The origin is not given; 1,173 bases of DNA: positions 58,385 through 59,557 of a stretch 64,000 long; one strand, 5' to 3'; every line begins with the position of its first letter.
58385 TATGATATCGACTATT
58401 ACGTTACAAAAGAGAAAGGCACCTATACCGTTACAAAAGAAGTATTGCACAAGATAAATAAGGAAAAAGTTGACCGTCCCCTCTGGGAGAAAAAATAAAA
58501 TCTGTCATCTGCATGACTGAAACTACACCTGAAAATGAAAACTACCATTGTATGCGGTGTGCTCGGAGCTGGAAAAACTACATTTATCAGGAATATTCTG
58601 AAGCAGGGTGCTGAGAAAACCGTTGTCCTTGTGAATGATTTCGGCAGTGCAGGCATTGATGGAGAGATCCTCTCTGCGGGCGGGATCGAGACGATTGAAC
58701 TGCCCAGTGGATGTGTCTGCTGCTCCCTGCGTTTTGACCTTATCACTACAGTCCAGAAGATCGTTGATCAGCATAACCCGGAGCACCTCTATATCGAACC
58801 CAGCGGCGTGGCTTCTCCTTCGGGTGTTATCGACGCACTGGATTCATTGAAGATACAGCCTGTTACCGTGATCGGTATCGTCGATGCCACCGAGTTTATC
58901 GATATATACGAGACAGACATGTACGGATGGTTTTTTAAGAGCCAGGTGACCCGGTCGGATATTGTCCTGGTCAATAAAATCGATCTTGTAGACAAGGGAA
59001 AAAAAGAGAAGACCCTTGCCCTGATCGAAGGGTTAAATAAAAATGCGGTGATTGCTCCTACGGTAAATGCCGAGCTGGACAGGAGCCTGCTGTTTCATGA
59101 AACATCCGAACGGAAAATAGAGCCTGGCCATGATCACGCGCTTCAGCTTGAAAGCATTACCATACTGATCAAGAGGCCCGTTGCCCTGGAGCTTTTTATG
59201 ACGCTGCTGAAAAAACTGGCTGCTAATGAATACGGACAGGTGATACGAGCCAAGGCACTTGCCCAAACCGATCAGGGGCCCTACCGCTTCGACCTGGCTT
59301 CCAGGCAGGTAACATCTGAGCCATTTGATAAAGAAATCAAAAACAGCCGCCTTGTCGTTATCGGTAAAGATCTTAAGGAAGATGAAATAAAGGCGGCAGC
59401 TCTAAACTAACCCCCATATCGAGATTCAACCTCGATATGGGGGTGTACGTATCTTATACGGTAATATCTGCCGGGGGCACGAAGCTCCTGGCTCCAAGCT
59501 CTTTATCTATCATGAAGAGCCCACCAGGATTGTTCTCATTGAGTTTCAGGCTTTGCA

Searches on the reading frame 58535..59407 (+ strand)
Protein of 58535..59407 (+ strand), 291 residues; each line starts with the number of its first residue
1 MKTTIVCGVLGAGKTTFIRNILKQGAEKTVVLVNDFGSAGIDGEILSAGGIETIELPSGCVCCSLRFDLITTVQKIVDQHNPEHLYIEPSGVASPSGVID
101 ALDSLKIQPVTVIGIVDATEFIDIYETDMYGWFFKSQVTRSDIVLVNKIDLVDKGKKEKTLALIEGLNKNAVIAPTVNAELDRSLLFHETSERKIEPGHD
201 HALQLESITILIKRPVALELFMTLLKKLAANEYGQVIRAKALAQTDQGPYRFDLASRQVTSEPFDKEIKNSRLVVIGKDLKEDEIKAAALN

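Call 9: search_protein_families(library=pfam, proteins=[window:58535-59407:+], max_evalue=0.001)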
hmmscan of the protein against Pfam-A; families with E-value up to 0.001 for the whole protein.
window:58535-59407:+ (291 aa): 2 families
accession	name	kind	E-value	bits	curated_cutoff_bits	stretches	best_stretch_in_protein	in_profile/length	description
PF02492.25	cobW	-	1.2e-37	129.6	20.7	1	3-172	2-177/180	CobW/HypB/UreG, nucleotide-binding domain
PF07683.19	CobW_C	-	1.4e-09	38.1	22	1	206-288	2-89/94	Cobalamin synthesis protein cobW C-terminal domain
